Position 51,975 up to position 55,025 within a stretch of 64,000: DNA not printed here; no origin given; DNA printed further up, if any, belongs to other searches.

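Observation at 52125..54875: Permuted SARP architecture: P-loop STAND-like NTPase at the N-terminus, wHTH+BTAD at the C-terminus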

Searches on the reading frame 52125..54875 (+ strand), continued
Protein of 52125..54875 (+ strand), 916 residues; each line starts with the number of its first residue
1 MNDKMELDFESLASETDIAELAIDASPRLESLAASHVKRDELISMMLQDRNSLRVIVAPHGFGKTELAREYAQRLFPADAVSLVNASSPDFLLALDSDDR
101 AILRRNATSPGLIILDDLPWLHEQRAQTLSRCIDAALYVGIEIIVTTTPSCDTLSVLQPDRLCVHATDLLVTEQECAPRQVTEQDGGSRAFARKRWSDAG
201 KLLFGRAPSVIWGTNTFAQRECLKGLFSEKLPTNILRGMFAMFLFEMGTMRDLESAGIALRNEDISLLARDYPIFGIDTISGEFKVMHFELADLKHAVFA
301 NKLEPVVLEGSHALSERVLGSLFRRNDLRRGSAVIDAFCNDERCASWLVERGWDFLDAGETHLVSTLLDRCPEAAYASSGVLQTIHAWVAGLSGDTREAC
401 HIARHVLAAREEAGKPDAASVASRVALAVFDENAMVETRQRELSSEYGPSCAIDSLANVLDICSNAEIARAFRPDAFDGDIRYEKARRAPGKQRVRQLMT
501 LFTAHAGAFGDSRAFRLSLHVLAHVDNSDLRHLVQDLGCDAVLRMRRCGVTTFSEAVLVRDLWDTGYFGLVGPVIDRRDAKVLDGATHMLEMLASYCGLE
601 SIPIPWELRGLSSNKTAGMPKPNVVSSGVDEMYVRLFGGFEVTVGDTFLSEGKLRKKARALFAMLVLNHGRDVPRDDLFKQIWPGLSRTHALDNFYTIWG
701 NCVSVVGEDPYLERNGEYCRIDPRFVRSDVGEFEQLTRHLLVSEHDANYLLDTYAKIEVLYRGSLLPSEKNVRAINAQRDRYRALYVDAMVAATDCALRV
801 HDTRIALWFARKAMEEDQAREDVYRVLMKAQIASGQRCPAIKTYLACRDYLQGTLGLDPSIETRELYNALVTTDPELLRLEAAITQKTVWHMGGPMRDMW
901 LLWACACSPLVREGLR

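Call 17: find_encoding_contigs(protein=P0027, flank=8000, max_places=2)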
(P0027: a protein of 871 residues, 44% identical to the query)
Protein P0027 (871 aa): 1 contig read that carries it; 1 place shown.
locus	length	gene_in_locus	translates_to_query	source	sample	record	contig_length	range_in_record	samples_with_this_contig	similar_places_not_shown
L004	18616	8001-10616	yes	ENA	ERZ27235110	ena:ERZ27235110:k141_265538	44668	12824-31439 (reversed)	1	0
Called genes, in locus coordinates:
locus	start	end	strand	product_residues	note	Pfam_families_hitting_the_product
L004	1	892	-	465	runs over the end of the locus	PF07690:MFS_1, PF13347:MFS_2 (faint)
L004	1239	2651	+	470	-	PF00285:Citrate_synt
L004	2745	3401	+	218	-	-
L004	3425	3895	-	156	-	-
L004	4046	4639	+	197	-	-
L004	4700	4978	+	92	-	PF13560:HTH_31, PF01381:HTH_3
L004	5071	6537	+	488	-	PF12836:HHH_3 (weak)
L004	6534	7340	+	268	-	PF13566:DUF4130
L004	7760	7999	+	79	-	-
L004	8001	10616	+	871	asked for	PF03704:BTAD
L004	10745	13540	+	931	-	PF07517:SecA_DEAD, PF01043:SecA_PP_bind, PF21090:P-loop_SecA, PF07516:SecA_SW, PF02810:SEC-C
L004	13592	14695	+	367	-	PF03462:PCRF, PF00472:RF-1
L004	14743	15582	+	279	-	PF00456:Transketolase_N, PF13292:DXP_synthase_N (weak), PF00676:E1_dh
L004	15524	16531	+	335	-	PF02779:Transket_pyr, PF02780:Transketolase_C, PF22613:Transketolase_C_1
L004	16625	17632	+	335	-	PF00005:ABC_tran, PF02463:SMC_N (faint), PF13304:AAA_21 (faint)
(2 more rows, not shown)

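Call 19: find_encoding_contigs(protein=P0030, flank=8000, max_places=2)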
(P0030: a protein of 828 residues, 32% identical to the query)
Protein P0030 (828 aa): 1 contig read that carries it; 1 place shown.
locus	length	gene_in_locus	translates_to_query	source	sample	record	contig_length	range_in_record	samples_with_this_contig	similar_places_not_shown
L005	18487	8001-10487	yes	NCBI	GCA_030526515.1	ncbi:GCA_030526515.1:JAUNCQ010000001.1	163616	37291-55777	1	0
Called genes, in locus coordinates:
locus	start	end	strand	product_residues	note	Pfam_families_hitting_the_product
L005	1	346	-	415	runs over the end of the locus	PF05221:AdoHcyase, PF02826:2-Hacid_dh_C, PF00670:AdoHcyase_NAD, PF07991:KARI_N (weak)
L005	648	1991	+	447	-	PF00535:Glycos_transf_2, PF13641:Glyco_tranf_2_3, PF13632:Glyco_trans_2_3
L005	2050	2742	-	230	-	PF00156:Pribosyltran (weak)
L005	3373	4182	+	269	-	PF00497:SBP_bac_3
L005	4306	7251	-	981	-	PF05193:Peptidase_M16_C, PF08367:M16C_assoc, PF22516:PreP_C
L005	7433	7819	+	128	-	-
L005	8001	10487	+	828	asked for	PF03704:BTAD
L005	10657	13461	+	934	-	PF07517:SecA_DEAD, PF01043:SecA_PP_bind, PF21090:P-loop_SecA, PF07516:SecA_SW, PF02810:SEC-C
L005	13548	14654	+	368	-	PF03462:PCRF, PF00472:RF-1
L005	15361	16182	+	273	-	PF00456:Transketolase_N, PF13292:DXP_synthase_N, PF00676:E1_dh, PF09364:XFP_N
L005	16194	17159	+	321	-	PF02779:Transket_pyr, PF02780:Transketolase_C, PF22613:Transketolase_C_1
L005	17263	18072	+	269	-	PF00005:ABC_tran, PF02463:SMC_N (weak), PF13191:AAA_16 (faint), PF13304:AAA_21 (faint)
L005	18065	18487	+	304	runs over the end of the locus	PF18075:FtsX_ECD, PF02687:FtsX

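Call 20: find_encoding_contigs(protein=P0037, flank=8000, max_places=2)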
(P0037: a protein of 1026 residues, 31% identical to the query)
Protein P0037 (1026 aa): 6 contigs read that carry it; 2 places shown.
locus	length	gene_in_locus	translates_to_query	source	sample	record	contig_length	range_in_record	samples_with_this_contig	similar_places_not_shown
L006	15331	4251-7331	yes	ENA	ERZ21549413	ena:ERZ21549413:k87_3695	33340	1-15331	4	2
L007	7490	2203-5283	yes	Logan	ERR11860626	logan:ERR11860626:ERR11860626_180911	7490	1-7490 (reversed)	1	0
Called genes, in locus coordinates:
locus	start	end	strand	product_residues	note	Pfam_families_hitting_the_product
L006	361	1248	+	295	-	PF01734:Patatin, PF19890:DUF6363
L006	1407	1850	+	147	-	PF00572:Ribosomal_L13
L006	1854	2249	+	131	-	PF00380:Ribosomal_S9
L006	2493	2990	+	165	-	PF00358:PTS_EIIA_1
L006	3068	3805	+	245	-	PF01182:Glucosamine_iso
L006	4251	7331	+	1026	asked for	PF03704:BTAD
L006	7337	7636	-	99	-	PF01985:CRS1_YhbY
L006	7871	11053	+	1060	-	PF08471:Ribonuc_red_2_N, PF02867:Ribonuc_red_lgC, PF12637:TSCPD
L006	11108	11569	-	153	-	-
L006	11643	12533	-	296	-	PF13489:Methyltransf_23 (weak), PF05724:TPMT (weak), PF10294:Methyltransf_16 (weak), PF13649:Methyltransf_25, PF13847:Methyltransf_31 (weak), PF08241:Methyltransf_11 (weak), PF08242:Methyltransf_12 (weak)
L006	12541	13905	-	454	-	PF05167:DUF711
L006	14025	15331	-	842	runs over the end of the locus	PF02574:S-methyl_trans, PF00809:Pterin_bind, PF02607:B12-binding_2, PF02310:B12-binding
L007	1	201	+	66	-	?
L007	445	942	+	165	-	PF00358:PTS_EIIA_1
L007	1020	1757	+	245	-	PF01182:Glucosamine_iso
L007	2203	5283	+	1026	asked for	PF03704:BTAD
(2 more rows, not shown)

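Call 26: search_protein_families(library=pfam, proteins=[P0044, P0048, P0050, P0051, P0052, P0057, P0058, P0060, P0037, P0030], max_evalue=0.001)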
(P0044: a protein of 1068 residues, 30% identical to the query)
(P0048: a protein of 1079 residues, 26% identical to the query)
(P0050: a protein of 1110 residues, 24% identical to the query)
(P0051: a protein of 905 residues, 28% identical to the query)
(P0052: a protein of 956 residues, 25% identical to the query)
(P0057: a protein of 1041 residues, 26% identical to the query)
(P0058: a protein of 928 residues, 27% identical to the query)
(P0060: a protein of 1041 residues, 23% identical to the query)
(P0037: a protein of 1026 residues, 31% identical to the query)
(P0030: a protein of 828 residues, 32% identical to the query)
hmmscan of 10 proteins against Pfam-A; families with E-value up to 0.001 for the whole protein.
P0044 (1068 aa): 8 families
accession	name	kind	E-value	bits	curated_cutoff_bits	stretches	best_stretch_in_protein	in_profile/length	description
PF13424.12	TPR_12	-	4.1e-25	88.2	30.1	2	497-566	5-76/77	Tetratricopeptide repeat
PF03704.23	BTAD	-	7.7e-25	88.4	22.1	1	921-1062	1-145/146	Bacterial transcriptional activator domain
PF17874.7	TPR_MalT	-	1.5e-16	61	45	2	459-567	4-112/336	MalT-like TPR region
PF00515.34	TPR_1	-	1.4e-13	50.4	27.8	0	980-1009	2-31/34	Tetratricopeptide repeat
PF07719.23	TPR_2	-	4.1e-12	45.7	27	0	980-1009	2-31/34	Tetratricopeptide repeat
PF13374.12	TPR_10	-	7.6e-12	45.3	27.5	1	575-607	2-34/42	Tetratricopeptide repeat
PF13181.12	TPR_8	-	5.4e-11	42.2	25.7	0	736-766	2-32/34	Tetratricopeptide repeat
PF13176.12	TPR_7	-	5.3e-08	32.8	27.9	0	981-1014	1-34/36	Tetratricopeptide repeat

P0048 (1079 aa): 12 families
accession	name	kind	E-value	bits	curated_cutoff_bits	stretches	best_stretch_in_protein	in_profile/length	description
PF13424.12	TPR_12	-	4.9e-21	75.1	30.1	1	542-609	3-72/77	Tetratricopeptide repeat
PF00515.34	TPR_1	-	1.2e-19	69.6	27.8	1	542-572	1-31/34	Tetratricopeptide repeat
PF07719.23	TPR_2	-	1.9e-16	59.2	27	1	542-572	1-31/34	Tetratricopeptide repeat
PF03704.23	BTAD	-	7.5e-16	59.2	22.1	1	938-1076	2-144/146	Bacterial transcriptional activator domain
PF13374.12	TPR_10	-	3.1e-14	52.9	27.5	0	582-609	2-29/42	Tetratricopeptide repeat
PF17874.7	TPR_MalT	-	9.6e-10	38.7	45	2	409-580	28-200/336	MalT-like TPR region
PF13181.12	TPR_8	-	8.3e-09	35.4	25.7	1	542-573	1-32/34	Tetratricopeptide repeat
PF13176.12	TPR_7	-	2.4e-06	27.6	27.9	0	356-378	2-24/36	Tetratricopeptide repeat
PF13432.12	TPR_16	-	4.1e-06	27.6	32.7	0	514-569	9-58/65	Tetratricopeptide repeat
PF14938.12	SNAP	-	8.2e-06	25.9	25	1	518-609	90-182/282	Soluble NSF attachment protein, SNAP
PF25063.1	ARM_TT21_C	-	6.6e-05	23.3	35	0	994-1026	95-128/209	Tetratricopeptide repeat protein 21 C-terminal ARM domain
PF24885.1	TPR_NPHP3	-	0.00078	19.3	100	0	476-575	77-174/239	Nephrocystin-3 TPR domain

P0050 (1110 aa): 3 families
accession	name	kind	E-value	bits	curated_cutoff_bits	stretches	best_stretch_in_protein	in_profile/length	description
PF03704.23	BTAD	-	2.1e-23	83.8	22.1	1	980-1107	18-145/146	Bacterial transcriptional activator domain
PF13401.12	AAA_22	-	1.4e-09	38.8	27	1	29-159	7-125/130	AAA domain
PF13481.12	AAA_25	-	0.00055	20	27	1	15-147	21-143/195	AAA domain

P0051 (905 aa): 3 families
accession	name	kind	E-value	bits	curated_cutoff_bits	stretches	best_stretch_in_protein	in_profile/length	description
PF03704.23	BTAD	-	1.6e-14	54.9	22.1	1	766-901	2-138/146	Bacterial transcriptional activator domain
PF00486.34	Trans_reg_C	-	4.5e-07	30.3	26.2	1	683-757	5-77/77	Transcriptional regulatory protein, C terminal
PF13401.12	AAA_22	-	2.8e-05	24.9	27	1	32-148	4-123/130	AAA domain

P0052 (956 aa): 16 families
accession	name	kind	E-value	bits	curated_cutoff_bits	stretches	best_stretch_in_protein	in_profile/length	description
PF13424.12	TPR_12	-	1.3e-41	141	30.1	4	504-567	8-73/77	Tetratricopeptide repeat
PF07719.23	TPR_2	-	4.1e-30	101.8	27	0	460-489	2-31/34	Tetratricopeptide repeat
PF03704.23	BTAD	-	1.6e-27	97.1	22.1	1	811-953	1-146/146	Bacterial transcriptional activator domain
PF00515.34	TPR_1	-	2.3e-20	71.9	27.8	0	460-487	2-29/34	Tetratricopeptide repeat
PF13428.12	TPR_14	-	1.1e-15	57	23.5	0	870-910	2-42/44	Tetratricopeptide repeat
PF14559.12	TPR_19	-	4.1e-14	53.1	25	1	880-931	2-53/68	Tetratricopeptide repeat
PF13176.12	TPR_7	-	1.4e-13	50.2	27.9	0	874-901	4-31/36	Tetratricopeptide repeat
PF13374.12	TPR_10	-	2.9e-13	49.8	27.5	1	459-492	2-35/42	Tetratricopeptide repeat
PF13174.12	TPR_6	-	2.7e-11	43.8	26.3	0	871-898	2-29/33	Tetratricopeptide repeat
PF17874.7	TPR_MalT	-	7.1e-08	32.5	45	2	395-568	17-190/336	MalT-like TPR region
PF14938.12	SNAP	-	1.2e-07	31.9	25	1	395-492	90-188/282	Soluble NSF attachment protein, SNAP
PF25064.1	ARM_TT21_5th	-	3e-07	31.2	27.8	0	871-930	3-62/117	TT21 fifth ARM repeats domain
PF13181.12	TPR_8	-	5.5e-07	29.7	25.7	0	504-529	6-31/34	Tetratricopeptide repeat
PF13432.12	TPR_16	-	1.8e-06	28.7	32.7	0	470-502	8-41/65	Tetratricopeptide repeat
PF13414.12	TPR_11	-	6e-05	23.1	26.8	0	880-909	5-34/42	TPR repeat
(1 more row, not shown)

P0057 (1041 aa): 1 family
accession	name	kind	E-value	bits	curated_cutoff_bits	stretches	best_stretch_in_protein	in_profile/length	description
PF03704.23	BTAD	-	2.4e-20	73.8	22.1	1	876-1020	2-146/146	Bacterial transcriptional activator domain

P0058 (928 aa): 2 families
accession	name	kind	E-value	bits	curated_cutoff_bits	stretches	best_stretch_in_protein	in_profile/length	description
PF03704.23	BTAD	-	4e-13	50.4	22.1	1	789-922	2-136/146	Bacterial transcriptional activator domain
PF00486.34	Trans_reg_C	-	6.6e-07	29.8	26.2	1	706-780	5-77/77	Transcriptional regulatory protein, C terminal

P0060 (1041 aa): 5 families
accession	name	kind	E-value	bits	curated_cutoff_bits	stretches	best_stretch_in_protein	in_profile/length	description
PF03704.23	BTAD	-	1.6e-20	74.4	22.1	1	895-1034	2-145/146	Bacterial transcriptional activator domain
PF17874.7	TPR_MalT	-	1.7e-05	24.7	45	1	630-759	202-329/336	MalT-like TPR region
PF00486.34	Trans_reg_C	-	9.1e-05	22.9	26.2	1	822-875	8-60/77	Transcriptional regulatory protein, C terminal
PF14559.12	TPR_19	-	0.00012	22.8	25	1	966-1009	6-49/68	Tetratricopeptide repeat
PF24883.2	NPHP3_N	-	0.00039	21.1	24.8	0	17-146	15-164/164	Nephrocystin 3, N-terminal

P0037 (1026 aa): 3 families
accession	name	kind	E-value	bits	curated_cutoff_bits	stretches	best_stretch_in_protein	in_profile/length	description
PF03704.23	BTAD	-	2.9e-11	44.3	22.1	1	870-1014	2-145/146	Bacterial transcriptional activator domain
PF00486.34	Trans_reg_C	-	0.00026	21.4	26.2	0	792-855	7-69/77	Transcriptional regulatory protein, C terminal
PF25199.1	nSTAND_NTPase5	-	0.00063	20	34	0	61-165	37-133/145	Novel STAND NTPase 5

P0030 (828 aa): 2 families
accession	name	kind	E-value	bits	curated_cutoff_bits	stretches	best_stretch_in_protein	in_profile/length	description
PF03704.23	BTAD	-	2.7e-14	54.2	22.1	1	706-822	30-146/146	Bacterial transcriptional activator domain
PF00486.34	Trans_reg_C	-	0.0007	20.1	26.2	0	605-658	9-61/77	Transcriptional regulatory protein, C terminal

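Call 30: predict_structure(alignment_id=A1)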
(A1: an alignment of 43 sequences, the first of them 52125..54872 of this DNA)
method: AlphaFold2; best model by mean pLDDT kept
length: 916 residues; sequences in the alignment: 43
mean_pLDDT: 83.0   pTM: 0.57
mean pLDDT of the five models: 83.0, 81.8, 80.8, 80.4, 79.9
residues with pLDDT >= 90: 450; 70-90: 336; 50-70: 50; < 50: 80
segments of 3 or more residues with pLDDT < 50: 1-27, 570-574, 609-627, 888-916
pLDDT, mean of each block of 10 residues (from residue 1): 39 34 46 79 89 93 93 87 90 83 66 93 92 90 94 89 93 83 67 90 93 88 93 93 95 91 92 93 94 93 85 85 84 86 85 89 88 91 95 92 94 89 93 82 87 94 90 67 74 91 90 93 89 88 86 92 76 59 89 83 65 33 44 91 85 88 91 90 90 92 83 86 88 86 74 90 90 90 95 94 93 93 96 90 92 89 91 72 54 37 34 31
secondary structure, 60 per line:
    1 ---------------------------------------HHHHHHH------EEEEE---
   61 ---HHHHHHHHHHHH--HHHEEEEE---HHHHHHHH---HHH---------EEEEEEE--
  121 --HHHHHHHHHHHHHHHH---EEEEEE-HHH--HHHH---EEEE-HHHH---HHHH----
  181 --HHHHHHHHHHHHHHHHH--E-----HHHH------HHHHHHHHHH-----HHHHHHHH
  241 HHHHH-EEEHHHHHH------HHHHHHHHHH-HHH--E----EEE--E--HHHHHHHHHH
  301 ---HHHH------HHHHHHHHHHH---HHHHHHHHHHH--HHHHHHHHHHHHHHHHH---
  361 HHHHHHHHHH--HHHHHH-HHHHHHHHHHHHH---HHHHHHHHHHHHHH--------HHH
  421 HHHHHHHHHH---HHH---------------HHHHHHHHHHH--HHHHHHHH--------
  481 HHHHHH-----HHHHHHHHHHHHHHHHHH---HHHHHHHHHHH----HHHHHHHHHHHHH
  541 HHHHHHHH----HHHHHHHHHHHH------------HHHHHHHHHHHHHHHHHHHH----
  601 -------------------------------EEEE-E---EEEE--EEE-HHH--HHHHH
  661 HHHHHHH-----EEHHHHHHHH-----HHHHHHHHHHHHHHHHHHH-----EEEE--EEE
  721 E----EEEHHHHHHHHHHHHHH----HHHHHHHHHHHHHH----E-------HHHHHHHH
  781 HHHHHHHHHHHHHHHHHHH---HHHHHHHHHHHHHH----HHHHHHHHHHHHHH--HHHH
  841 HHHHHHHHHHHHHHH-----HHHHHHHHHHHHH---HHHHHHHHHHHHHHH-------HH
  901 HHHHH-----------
elements in order (helices of 4 or more, strands of 3 or more residues): H40-46 E53-57 H64-75 E81-85 H89-96 E112-118 H123-138 E142-147 H154-157 E161-164 H166-169 H173-176 H183-199 H208-211 H218-227 H233-245 E247-249 H250-255 H262-271 E283-285 H291-300 H304-307 H314-324 H328-338 H341-357 H361-370 H373-378 H380-392 H396-409 H418-430 H452-462 H465-472 H481-486 H492-509 H513-523 H528-548 H553-564 H577-596 E632-635 E641-644 E647-649 H656-667 H675-682 H688-706 E712-715 E718-721 E726-728 H729-742 H747-760 H773-799 H803-816 H821-834 H837-855 H861-873 H877-891 H899-905
